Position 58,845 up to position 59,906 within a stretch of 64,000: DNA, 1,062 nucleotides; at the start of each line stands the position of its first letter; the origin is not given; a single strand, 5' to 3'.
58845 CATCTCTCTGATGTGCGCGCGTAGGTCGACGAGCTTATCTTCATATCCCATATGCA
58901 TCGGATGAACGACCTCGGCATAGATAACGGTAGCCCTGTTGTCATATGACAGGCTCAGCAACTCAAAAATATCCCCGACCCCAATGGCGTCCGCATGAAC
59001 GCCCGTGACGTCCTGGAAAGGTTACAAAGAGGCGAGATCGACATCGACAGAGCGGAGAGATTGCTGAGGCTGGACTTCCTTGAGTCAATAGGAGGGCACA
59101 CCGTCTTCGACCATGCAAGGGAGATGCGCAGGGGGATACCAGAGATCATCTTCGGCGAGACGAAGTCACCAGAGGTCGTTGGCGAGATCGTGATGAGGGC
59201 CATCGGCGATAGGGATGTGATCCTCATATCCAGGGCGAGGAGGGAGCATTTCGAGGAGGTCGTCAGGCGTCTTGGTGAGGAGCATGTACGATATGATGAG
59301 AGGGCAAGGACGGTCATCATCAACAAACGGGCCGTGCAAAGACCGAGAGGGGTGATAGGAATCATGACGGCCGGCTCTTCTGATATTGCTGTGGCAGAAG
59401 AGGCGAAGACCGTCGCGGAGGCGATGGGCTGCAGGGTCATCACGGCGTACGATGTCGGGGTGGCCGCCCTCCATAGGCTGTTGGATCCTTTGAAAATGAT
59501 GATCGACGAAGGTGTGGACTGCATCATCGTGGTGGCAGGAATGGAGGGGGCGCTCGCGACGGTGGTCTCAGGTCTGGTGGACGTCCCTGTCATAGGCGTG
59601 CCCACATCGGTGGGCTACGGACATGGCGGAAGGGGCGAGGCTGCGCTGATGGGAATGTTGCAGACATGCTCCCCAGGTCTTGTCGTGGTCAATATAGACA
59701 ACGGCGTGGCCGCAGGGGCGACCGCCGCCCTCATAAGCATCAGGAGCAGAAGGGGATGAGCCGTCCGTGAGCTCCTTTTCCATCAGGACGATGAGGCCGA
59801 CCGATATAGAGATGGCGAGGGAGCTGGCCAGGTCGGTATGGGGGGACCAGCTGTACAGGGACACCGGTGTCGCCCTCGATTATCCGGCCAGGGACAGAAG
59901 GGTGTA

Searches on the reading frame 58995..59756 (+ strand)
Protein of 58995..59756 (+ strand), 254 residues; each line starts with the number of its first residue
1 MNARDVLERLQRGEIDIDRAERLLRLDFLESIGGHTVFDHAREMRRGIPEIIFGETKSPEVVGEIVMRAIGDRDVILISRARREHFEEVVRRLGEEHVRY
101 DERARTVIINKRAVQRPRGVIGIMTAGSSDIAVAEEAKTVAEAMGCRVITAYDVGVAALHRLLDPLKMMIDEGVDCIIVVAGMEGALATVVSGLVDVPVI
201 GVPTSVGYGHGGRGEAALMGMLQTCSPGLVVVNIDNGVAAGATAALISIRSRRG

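Call 50: list_cluster_members(proteins=[L001:6931-7905:-, L001:7921-10341:-, L001:10344-12791:-, L007:10639-11430:+, L007:11621-12979:+, L007:13168-14823:+, L007:18464-19291:+, window:58995-59756:+, window:59767-60708:+, window:58104-58961:-])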
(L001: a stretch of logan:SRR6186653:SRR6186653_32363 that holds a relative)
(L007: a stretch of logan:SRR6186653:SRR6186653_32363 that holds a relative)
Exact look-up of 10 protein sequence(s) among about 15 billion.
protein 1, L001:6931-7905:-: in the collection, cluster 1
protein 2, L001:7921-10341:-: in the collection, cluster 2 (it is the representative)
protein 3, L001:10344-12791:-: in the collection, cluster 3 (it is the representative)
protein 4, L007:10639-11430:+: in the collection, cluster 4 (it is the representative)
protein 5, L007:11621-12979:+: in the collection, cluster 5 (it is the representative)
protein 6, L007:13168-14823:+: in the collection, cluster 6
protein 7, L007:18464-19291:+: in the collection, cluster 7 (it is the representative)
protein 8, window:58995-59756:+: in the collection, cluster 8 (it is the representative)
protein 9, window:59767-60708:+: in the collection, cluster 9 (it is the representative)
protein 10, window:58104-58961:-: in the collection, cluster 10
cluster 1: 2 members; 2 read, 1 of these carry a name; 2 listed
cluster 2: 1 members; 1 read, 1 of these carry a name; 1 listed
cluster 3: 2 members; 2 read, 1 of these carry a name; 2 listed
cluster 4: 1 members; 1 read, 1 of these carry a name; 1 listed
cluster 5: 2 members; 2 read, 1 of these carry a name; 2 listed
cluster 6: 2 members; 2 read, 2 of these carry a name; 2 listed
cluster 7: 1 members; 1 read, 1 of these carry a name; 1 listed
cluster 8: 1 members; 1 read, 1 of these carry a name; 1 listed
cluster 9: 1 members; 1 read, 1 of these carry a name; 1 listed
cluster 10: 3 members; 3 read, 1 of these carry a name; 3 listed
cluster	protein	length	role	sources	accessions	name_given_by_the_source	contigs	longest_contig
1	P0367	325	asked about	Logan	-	-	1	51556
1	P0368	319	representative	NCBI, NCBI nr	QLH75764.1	MAG: type I-U CRISPR-associated protein Cas7 [Methanomassiliicoccales archaeon]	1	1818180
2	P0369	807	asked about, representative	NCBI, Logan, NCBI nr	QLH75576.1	MAG: type I-U CRISPR-associated protein Csx17 [Methanomassiliicoccales archaeon]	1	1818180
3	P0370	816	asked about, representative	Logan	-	-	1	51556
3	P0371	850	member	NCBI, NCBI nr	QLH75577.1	MAG: CRISPR-associated helicase Cas3' [Methanomassiliicoccales archaeon]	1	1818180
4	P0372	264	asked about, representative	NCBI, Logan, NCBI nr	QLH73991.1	MAG: ABC transporter ATP-binding protein [Methanomassiliicoccales archaeon]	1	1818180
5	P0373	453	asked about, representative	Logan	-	-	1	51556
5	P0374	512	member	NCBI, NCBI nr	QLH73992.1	MAG: hypothetical protein HPY73_00010 [Methanomassiliicoccales archaeon]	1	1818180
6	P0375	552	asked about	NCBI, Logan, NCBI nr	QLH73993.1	MAG: TCP-1/cpn60 chaperonin family protein [Methanomassiliicoccales archaeon]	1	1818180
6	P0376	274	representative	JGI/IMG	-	chaperonin GroEL (HSP60 family)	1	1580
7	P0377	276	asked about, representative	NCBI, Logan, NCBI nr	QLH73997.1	MAG: recombinase family protein [Methanomassiliicoccales archaeon]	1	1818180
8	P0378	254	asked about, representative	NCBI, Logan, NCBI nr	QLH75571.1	MAG: nickel pincer cofactor biosynthesis protein LarB [Methanomassiliicoccales archaeon]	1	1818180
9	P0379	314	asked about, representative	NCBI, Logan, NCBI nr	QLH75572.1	MAG: GNAT family N-acetyltransferase [Methanomassiliicoccales archaeon]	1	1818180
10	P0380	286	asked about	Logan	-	-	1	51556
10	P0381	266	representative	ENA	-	-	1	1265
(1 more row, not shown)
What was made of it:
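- Cas7, Cas1 and Cas2 carry the highest accession numbers seen (call 50).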
